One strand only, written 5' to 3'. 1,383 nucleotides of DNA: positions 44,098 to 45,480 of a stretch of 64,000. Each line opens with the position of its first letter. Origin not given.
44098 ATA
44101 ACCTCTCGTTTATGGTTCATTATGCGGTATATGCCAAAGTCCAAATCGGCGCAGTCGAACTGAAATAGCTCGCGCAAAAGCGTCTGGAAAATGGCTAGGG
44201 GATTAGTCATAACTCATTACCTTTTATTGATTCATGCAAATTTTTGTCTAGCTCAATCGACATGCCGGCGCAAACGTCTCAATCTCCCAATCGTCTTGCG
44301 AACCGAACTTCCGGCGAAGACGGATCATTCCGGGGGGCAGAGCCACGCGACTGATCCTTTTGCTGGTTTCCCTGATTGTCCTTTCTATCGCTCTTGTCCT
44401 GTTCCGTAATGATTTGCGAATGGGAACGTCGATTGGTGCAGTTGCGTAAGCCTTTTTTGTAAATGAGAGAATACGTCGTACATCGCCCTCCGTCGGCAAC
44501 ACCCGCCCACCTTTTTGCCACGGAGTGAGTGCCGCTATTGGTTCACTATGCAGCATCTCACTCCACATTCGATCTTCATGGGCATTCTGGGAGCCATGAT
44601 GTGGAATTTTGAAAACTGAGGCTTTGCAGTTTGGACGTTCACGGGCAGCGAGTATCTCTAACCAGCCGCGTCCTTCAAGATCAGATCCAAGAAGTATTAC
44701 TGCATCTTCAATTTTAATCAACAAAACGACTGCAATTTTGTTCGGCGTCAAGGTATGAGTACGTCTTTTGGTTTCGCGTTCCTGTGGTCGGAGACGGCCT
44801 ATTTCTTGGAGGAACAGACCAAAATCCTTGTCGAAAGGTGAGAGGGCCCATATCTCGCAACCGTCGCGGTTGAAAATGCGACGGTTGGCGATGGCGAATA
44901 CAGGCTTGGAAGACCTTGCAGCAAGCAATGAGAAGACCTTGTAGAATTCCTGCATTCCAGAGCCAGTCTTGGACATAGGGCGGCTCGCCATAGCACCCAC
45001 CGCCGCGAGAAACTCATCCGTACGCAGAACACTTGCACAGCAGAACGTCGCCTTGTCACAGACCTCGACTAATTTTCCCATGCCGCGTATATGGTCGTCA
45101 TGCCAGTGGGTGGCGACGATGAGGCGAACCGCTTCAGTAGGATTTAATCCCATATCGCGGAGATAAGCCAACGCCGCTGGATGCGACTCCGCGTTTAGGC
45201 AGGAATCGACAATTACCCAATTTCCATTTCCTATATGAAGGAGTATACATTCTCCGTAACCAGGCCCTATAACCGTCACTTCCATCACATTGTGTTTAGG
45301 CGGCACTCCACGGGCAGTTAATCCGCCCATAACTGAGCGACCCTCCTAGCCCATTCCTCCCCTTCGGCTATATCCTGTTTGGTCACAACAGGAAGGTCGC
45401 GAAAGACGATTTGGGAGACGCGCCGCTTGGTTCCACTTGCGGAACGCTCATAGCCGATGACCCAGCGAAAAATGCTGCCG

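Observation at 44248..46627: Candidate undescribed three-gene cassette (231-aa, 203-aa and an MBL-fold protein) heading the Type III-like operon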

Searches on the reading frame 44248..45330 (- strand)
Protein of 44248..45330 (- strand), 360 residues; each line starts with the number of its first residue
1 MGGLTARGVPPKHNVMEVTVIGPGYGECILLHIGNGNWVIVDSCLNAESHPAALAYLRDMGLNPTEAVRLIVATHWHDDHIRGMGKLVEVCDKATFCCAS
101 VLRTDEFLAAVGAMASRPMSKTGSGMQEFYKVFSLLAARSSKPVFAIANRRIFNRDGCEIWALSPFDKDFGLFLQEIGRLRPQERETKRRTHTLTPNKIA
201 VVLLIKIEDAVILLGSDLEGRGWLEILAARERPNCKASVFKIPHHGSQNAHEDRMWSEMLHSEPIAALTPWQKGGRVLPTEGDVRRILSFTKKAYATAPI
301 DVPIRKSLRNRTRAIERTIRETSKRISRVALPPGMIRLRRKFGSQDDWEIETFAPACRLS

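Call 3: search_protein_families(library=pfam, proteins=[window:44248-45330:-], max_evalue=0.1)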
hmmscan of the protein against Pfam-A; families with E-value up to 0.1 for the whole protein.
window:44248-45330:- (360 aa): 2 families
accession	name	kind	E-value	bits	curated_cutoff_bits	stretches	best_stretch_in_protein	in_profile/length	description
PF00753.33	Lactamase_B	-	1.4e-07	32.1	22.7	1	22-110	2-86/196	Metallo-beta-lactamase superfamily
PF12706.13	Lactamase_B_2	-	0.0032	17.5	27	1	38-100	2-65/200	Beta-lactamase superfamily domain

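Call 4: search_protein_families(library=padloc, proteins=[window:44248-45330:-], max_evalue=0.1)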
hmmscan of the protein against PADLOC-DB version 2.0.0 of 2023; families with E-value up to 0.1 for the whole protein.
window:44248-45330:- (360 aa): 6 families
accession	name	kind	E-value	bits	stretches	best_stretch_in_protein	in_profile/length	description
PDLC03805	RTasMBL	-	5.3e-13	46.8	1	16-258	1-248/322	DRT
PDLC03854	LmuA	-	5.2e-12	43.5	1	16-256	3-275/345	-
PDLC04673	PDC-M48B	-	4.7e-07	27.5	1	23-99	9-83/296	-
PDLC04676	PDC-M48B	-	0.00014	18.8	1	187-253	205-274/357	-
PDLC04674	PDC-M48B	-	0.0051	14.2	1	17-92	2-74/270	-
PDLC02158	Avs1a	-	0.038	11.2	0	66-90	49-73/392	-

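Call 5: search_protein_families(library=ncbifam, proteins=[window:44248-45330:-], max_evalue=0.1)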
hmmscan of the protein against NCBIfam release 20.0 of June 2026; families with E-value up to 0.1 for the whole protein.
window:44248-45330:- (360 aa): 19 families
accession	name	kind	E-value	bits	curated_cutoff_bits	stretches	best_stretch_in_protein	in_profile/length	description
NF012229.1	bla_class_B_core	domain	1.8e-06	28.2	100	1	25-87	12-71/139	metallo-beta-lactamase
NF058524.1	6A-MBL_enzyme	equivalog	3.6e-06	26.4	220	1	182-258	184-267/346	anti-phage 6A-MBL system MBL-fold protein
NF041809.1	Avs1a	equivalog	3.5e-05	22.7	420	1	25-91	6-70/387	AVAST type 1 anti-phage system MBL fold metallo-hydrolase Avs1a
NF047896.1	blaMIM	exception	4.5e-05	22.9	640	1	9-92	53-133/306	MIM family subclass B3 metallo-beta-lactamase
TIGR00361.1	ComEC_Rec2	equivalog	0.00071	17.8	190.05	1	195-254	561-618/663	DNA internalization-related competence protein ComEC/Rec2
NF008580.0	PRK11539.1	equivalog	0.0011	17.5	969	1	204-250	626-673/758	ComEC family protein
NF033105.1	bla_subclass_B3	equivalog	0.0018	17.6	240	1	28-89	25-83/257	subclass B3 metallo-beta-lactamase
NF049846.1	blaAHM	exception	0.0019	17.1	590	1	13-87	60-129/304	AHM family subclass B3-like metallo-beta-lactamase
TIGR03413.1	GSH_gloB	equivalog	0.0025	17.2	200.8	1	37-92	21-68/248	hydroxyacylglutathione hydrolase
NF000456.2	blaMSI-1_fam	exception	0.0042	16.4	550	1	26-97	47-116/289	MSI-1 family subclass B3 metallo-beta-lactamase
NF000439.2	blaAIM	exception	0.0068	16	675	1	28-95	59-124/303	AIM family subclass B3 metallo-beta-lactamase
NF000469.2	CAR_gen_B3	exception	0.0079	15.2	500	1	9-96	57-140/311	CAR family subclass B3 metallo-beta-lactamase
NF040874.1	blaPJM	exception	0.0081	15.8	630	1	28-94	59-123/301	PJM family subclass B3 metallo-beta-lactamase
NF033088.2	bla_subclass_B1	equivalog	0.0095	15.6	200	1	33-87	37-88/217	subclass B1 metallo-beta-lactamase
NF001911.0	PRK00685.1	equivalog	0.018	14.5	144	1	66-142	39-112/228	metal-dependent hydrolase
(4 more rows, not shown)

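Call 8: find_homologous_proteins(query=window:44248-45330:-)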
Query window:44248-45330:- (360 aa): 1354 proteins with E <= 0.001 among 8000 candidates; the best 120 are listed.
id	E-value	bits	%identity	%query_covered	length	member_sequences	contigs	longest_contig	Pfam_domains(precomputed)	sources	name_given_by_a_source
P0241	1.7e-235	799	96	100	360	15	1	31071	PF00753.34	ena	-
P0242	3.4e-219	745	89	100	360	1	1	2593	PF00753.34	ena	-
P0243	5.9e-212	721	86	100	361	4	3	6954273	PF00753.34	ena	-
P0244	7.5e-206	701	84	100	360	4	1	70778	PF00753.34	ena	-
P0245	1.7e-201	687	84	100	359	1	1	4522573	PF00753.34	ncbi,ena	-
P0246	4.7e-201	686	82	100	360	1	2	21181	PF00753.34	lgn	-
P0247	3.9e-192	656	78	100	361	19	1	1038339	PF00753.34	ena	-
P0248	1.3e-191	655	79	100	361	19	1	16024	PF00753.34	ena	-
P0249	3.3e-188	643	79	100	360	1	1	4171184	PF00753.34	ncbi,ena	-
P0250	1.0e-187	642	77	100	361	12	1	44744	PF00753.34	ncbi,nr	ncbi:MAG: MBL fold metallo-hydrolase [Candidatus Latescibacteria bacterium]|nr:MBL fold metallo-hydr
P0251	1.4e-186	638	76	100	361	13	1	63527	PF00753.34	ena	-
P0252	4.8e-183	626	75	100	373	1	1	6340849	PF00753.34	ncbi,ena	-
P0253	5.4e-183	626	74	100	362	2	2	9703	PF00753.34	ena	-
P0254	1.0e-181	622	73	100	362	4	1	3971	PF00753.34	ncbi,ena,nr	ncbi:MAG: MBL fold metallo-hydrolase [Candidatus Poribacteria bacterium]|nr:MBL fold metallo-hydrola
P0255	1.4e-181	622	74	100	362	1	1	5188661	PF00753.34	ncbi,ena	-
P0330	3.5e-125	436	54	97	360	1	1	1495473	PF00753.34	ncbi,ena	-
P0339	2.9e-124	433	55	99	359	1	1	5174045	PF00753.34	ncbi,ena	-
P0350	3.6e-123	429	52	99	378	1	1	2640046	PF00753.34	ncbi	-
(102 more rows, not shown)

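Call 34: search_solved_structures(query=window:44248-45330:-, max_evalue=1, show_alignments=2)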
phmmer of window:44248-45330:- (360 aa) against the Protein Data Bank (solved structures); distinct sequences matched with E-value up to 1: 43.
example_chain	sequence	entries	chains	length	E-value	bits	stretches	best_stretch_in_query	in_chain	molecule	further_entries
6auf_B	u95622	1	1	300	0.0033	19.9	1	9-94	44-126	Beta-lactamase-like protein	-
9ic4_A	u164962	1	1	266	0.005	19.3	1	197-254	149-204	Competence protein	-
4ad9_A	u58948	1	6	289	0.0088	18.5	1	54-104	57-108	BETA-LACTAMASE-LIKE PROTEIN 2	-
4p62_A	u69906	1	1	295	0.025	17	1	29-97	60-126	Metallo-beta-lactamase AIM-1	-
4ax0_B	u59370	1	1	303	0.036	16.5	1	29-97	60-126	METALLO-BETA-LACTAMASE AIM-1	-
4awy_B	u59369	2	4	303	0.036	16.5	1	29-97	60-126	METALLO-BETA-LACTAMASE AIM-1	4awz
4ax1_B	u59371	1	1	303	0.036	16.5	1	29-97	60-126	METALLO-BETA-LACTAMASE AIM-1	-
30bt_A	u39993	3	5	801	0.086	15.3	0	197-253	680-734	Beta-lactamase-like domain | ComEC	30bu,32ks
1ko2_A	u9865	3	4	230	0.12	14.8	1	37-126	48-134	VIM-2 metallo-beta-lactamase | Metallo-beta-lactamase VIM-2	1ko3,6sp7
5mxq_A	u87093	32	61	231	0.12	14.7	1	37-126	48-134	Beta-lactamase VIM-2 | Beta-lactamase class B VIM-2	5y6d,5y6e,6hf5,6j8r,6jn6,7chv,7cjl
8y4i_A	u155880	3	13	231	0.12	14.7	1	37-126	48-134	Metal Beta-Lactamase VIM-2 | Metal-Beta-Lactamase VIM-2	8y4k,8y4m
5mxr_A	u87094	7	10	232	0.12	14.7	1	37-126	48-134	Beta-lactamase VIM-2 | Metallo-beta-lactamase VIM-2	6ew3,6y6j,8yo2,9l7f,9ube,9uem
5n4s_A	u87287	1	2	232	0.12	14.7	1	37-126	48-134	Beta-lactamase VIM-2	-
5n4t_A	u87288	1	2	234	0.13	14.7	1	37-126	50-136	Beta-lactamase VIM-2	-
6bm9_A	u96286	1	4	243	0.13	14.7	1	36-127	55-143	Metallo-beta-lactamase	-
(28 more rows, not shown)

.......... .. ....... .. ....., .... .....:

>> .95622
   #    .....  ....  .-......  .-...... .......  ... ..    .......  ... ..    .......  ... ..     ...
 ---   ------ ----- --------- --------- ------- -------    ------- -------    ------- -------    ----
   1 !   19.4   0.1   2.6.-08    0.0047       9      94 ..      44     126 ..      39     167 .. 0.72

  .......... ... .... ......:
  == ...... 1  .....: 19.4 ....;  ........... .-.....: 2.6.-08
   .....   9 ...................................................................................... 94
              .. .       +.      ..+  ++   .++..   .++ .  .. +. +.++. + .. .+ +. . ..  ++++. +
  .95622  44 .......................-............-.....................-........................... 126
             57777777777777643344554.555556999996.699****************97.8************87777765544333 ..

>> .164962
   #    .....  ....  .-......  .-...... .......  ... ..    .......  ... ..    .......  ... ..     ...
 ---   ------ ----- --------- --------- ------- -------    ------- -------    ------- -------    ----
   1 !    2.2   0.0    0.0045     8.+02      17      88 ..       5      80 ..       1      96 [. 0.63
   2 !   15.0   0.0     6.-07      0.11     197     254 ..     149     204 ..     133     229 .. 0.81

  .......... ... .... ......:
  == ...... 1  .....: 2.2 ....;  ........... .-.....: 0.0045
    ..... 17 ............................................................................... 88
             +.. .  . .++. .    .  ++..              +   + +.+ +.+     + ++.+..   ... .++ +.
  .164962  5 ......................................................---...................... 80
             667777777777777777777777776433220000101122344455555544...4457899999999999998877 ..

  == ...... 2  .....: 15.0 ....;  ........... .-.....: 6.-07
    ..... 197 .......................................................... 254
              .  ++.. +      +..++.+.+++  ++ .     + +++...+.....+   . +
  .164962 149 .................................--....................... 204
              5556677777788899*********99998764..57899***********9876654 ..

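Call 63: search_solved_structures(query=A4, max_evalue=0.01, show_alignments=2)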
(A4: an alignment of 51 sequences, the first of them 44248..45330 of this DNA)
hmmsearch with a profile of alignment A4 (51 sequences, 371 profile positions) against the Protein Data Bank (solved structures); distinct sequences matched with E-value up to 0.01: 4.
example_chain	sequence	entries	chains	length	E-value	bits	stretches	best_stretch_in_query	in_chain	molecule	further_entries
9ic4_A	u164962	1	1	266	2.5e-08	36.4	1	204-263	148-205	Competence protein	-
30bt_A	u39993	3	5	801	1.8e-06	30.3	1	204-263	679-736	Beta-lactamase-like domain | ComEC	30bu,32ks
4ad9_A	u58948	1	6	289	0.0028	19.8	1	62-110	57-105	BETA-LACTAMASE-LIKE PROTEIN 2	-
6auf_B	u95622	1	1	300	0.0037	19.4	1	38-105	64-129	Beta-lactamase-like protein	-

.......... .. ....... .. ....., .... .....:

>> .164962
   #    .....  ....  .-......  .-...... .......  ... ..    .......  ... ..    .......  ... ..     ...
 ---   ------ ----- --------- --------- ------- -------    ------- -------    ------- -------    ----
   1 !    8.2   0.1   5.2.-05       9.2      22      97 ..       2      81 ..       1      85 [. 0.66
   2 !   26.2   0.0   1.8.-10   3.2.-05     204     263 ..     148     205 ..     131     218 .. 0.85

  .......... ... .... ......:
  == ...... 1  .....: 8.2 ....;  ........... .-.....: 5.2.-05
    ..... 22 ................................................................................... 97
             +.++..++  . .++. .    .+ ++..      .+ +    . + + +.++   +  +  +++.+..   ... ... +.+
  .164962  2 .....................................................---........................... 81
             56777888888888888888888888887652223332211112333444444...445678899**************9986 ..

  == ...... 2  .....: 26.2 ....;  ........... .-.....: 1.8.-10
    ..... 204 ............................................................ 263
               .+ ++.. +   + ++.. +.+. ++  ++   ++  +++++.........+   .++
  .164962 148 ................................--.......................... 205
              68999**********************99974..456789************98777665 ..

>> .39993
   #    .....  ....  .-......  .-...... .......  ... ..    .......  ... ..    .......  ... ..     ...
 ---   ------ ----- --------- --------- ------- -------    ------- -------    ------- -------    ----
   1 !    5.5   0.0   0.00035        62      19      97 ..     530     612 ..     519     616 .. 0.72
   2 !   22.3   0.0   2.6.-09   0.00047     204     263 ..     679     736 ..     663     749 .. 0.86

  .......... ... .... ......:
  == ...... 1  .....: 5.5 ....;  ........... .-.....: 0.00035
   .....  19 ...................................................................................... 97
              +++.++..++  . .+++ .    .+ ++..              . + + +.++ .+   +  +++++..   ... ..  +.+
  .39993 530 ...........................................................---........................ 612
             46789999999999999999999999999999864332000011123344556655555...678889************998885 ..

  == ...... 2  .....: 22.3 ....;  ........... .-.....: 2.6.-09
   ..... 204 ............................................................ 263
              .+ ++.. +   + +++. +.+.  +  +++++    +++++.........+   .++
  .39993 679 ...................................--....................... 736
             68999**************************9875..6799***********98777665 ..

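Call 74: search_protein_families(library=phrogs, proteins=[window:44248-45330:-], max_evalue=0.001)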
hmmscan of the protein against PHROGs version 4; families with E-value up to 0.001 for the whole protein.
window:44248-45330:- (360 aa): 4 families
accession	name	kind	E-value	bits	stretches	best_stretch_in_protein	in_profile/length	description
phrog_28593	-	unknown function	3e-40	139.5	1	14-275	9-281/363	-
phrog_14556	-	unknown function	3e-06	27.2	1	16-105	135-219/451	-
phrog_7043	-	tail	5.4e-06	26.2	0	26-102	634-709/1077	tail protein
phrog_36445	-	unknown function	0.00016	22.5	1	197-255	72-128/195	-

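Call 79: search_dna_similar(query=window:44248-45330:-, collection=phages, mode=protein, max_evalue=0.00001)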
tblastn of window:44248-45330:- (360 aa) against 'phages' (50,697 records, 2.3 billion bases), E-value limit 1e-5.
No match.

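Call 95: find_encoding_contigs(protein=P0350, flank=5000, max_places=2)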
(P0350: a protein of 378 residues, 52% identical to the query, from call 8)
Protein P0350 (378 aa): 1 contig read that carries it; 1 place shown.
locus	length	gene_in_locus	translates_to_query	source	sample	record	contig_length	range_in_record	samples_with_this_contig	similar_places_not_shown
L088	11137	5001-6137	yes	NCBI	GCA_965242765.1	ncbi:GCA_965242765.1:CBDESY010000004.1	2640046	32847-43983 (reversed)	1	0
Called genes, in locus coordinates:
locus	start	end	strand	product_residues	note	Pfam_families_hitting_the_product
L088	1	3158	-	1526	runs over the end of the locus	-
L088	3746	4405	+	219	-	-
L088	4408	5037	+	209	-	-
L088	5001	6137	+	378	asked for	PF00753:Lactamase_B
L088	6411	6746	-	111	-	PF22600:MTPAP-like_central (weak), PF01909:NTP_transf_2, PF18765:Polbeta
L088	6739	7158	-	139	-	PF08780:NTase_sub_bind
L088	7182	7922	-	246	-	PF03737:RraA-like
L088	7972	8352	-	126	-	PF13744:HTH_37, PF01381:HTH_3 (weak)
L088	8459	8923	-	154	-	-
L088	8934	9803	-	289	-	PF01656:CbiA, PF02374:ArsA_ATPase (faint), PF09140:MipZ (faint), PF10609:ParA (faint), PF13614:AAA_31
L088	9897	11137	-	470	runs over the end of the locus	PF01546:Peptidase_M20, PF07687:M20_dimer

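Call 96: find_encoding_contigs(protein=P0339, flank=5000, max_places=2)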
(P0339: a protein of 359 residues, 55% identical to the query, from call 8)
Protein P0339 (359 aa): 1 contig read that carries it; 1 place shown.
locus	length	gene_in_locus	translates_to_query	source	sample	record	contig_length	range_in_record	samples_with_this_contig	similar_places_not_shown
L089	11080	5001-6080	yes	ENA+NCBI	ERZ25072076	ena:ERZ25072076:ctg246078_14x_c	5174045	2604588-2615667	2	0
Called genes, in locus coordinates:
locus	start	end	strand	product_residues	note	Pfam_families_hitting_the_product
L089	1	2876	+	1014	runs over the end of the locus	PF04465:DUF499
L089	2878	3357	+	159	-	PF24728:DUF7680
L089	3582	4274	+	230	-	-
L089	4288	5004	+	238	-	-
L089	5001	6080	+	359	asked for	PF00753:Lactamase_B (weak)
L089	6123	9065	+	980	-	PF06634:DUF1156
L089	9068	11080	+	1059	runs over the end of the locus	PF13091:PLDc_2 (weak), PF00176:SNF2-rel_dom, PF00270:DEAD (faint), PF04851:ResIII, PF00271:Helicase_C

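Call 97: find_encoding_contigs(protein=P0330, flank=5000, max_places=2)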
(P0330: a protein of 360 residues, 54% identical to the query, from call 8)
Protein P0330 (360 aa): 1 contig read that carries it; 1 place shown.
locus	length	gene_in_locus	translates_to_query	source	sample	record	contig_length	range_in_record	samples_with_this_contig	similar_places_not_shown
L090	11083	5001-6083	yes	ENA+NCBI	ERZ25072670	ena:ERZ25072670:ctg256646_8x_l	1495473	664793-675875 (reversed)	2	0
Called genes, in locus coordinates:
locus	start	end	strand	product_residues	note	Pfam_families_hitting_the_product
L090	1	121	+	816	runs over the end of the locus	PF04313:HSDR_N (weak), PF13588:HSDR_N_2 (weak), PF00270:DEAD, PF04851:ResIII, PF18766:SWI2_SNF2, PF00271:Helicase_C (weak), PF08463:EcoEI_R_C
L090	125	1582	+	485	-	PF12161:HsdM_N, PF02384:N6_Mtase, PF01170:UPF0020 (weak), PF07669:Eco57I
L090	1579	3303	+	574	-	PF01420:Methylase_S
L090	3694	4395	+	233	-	-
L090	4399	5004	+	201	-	-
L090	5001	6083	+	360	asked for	PF00753:Lactamase_B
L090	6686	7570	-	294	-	PF06114:Peptidase_M78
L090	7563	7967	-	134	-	PF12844:HTH_19 (weak), PF13560:HTH_31, PF01381:HTH_3 (weak)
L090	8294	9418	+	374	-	-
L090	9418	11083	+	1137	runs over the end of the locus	PF14457:Prok-E2_A, PF00899:ThiF, PF14464:Prok-JAB, PF01734:Patatin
